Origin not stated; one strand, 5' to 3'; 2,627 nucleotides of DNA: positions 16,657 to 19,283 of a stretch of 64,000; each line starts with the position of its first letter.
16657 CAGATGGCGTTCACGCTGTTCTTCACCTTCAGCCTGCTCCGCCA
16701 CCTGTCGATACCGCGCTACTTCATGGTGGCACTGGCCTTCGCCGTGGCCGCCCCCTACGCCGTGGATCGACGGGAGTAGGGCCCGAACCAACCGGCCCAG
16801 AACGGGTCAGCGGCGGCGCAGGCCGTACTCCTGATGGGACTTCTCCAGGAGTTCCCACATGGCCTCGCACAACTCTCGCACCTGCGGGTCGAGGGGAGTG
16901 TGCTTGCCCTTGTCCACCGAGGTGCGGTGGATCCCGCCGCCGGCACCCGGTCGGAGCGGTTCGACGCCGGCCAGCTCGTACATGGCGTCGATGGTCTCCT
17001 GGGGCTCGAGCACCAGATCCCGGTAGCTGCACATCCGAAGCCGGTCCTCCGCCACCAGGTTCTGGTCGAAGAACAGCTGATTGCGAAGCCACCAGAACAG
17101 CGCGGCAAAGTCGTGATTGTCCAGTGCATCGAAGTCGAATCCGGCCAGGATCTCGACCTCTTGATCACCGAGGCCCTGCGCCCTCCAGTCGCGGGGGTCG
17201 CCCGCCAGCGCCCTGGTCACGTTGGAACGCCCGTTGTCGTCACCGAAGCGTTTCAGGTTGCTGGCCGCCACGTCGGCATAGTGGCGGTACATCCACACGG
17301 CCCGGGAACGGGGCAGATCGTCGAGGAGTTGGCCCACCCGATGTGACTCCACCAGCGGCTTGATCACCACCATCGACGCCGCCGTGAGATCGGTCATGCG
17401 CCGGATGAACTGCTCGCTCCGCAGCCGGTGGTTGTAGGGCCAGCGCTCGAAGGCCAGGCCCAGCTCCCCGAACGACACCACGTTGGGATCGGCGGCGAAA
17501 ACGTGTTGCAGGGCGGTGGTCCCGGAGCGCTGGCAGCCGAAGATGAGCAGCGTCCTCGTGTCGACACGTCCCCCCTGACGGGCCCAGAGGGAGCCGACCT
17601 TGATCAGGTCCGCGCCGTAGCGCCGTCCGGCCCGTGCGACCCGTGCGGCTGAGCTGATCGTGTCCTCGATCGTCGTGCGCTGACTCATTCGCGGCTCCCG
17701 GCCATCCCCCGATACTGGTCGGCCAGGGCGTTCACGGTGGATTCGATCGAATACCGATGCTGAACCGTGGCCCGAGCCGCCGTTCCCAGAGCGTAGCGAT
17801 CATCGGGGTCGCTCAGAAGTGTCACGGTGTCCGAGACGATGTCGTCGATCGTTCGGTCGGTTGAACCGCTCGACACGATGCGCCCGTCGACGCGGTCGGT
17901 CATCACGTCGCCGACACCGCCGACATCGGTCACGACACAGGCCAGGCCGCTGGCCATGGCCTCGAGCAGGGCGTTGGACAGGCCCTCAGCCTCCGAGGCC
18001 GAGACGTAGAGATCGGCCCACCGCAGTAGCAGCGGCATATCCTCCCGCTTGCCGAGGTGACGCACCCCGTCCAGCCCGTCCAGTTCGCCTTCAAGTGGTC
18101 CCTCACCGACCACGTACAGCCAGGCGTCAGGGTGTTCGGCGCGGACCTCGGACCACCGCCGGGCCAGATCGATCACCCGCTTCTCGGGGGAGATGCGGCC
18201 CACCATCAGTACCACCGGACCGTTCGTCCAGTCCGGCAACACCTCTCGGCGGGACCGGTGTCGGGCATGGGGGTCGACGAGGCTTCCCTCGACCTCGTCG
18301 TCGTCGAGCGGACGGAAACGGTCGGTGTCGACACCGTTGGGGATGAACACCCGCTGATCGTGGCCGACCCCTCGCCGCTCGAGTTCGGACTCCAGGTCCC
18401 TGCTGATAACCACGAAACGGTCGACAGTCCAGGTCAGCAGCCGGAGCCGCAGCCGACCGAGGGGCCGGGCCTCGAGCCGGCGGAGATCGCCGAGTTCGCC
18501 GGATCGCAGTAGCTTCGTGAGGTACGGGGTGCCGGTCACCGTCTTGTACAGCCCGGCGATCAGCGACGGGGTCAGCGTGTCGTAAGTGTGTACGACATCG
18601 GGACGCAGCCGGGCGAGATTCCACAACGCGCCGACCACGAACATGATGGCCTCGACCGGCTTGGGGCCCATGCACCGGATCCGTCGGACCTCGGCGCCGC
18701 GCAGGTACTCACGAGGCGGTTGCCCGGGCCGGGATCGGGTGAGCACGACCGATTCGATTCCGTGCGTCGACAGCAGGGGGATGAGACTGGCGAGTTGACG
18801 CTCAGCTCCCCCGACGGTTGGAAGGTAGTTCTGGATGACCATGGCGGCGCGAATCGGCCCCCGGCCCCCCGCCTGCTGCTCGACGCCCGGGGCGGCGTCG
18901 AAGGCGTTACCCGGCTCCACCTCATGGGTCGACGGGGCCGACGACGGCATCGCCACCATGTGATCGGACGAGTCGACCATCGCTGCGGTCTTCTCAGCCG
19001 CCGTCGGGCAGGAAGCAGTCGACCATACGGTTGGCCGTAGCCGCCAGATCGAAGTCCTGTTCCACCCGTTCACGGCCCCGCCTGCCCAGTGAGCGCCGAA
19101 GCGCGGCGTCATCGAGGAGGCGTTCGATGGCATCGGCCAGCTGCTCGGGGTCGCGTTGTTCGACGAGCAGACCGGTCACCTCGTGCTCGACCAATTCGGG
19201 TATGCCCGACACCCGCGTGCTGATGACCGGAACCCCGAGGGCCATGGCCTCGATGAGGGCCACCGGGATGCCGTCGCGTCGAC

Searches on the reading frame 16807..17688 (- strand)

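Call 66: search_protein_families(library=pfam, proteins=[window:16807-17688:-], max_evalue=0.01)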
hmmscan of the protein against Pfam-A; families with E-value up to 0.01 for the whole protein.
window:16807-17688:- (293 aa): 2 families
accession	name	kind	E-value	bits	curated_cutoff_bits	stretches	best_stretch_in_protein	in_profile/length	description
PF13469.12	Sulfotransfer_3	-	2.5e-12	48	27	2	48-87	3-42/216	Sulfotransferase family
PF00685.33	Sulfotransfer_1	-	4.9e-05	23.3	22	1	46-243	3-182/255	Sulfotransferase domain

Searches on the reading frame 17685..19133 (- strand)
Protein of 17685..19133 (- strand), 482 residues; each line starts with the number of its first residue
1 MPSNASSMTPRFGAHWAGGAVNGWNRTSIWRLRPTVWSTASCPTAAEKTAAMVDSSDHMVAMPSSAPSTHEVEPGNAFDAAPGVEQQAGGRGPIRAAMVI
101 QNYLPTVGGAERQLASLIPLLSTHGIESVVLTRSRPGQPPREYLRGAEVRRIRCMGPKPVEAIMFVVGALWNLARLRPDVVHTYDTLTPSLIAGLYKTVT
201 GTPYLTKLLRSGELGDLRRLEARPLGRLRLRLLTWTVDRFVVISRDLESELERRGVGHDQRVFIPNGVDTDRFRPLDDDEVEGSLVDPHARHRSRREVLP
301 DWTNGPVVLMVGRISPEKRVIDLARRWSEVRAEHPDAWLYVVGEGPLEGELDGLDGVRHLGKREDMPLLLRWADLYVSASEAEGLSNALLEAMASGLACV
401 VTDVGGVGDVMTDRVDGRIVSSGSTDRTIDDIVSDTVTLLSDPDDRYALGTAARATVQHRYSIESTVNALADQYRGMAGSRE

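Call 66: search_protein_families(library=pfam, proteins=[window:17685-19133:-], max_evalue=0.01)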
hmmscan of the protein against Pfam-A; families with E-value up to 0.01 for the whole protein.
window:17685-19133:- (482 aa): 6 families
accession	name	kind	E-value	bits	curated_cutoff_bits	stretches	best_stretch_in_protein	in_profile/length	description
PF13692.12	Glyco_trans_1_4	-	5.7e-27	95.1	27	1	306-432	2-136/142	Glycosyl transferases group 1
PF00534.26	Glycos_transf_1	-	2.4e-22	79.7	26.4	1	303-454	13-170/172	Glycosyl transferases group 1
PF13439.12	Glyco_transf_4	-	7.5e-19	68.8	28.5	1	107-272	1-170/170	Glycosyltransferase Family 4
PF13579.12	Glyco_trans_4_4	-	1.9e-16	61.2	29.7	1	108-267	1-158/158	Glycosyl transferase 4-like domain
PF13524.12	Glyco_trans_1_2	-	8.2e-05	23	25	1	335-470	13-142/144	Glycosyl transferase-like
PF20706.3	GT4-conflict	-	9.8e-05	21.9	26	1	363-469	272-384/385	Family 4 Glycosyltransferase in conflict systems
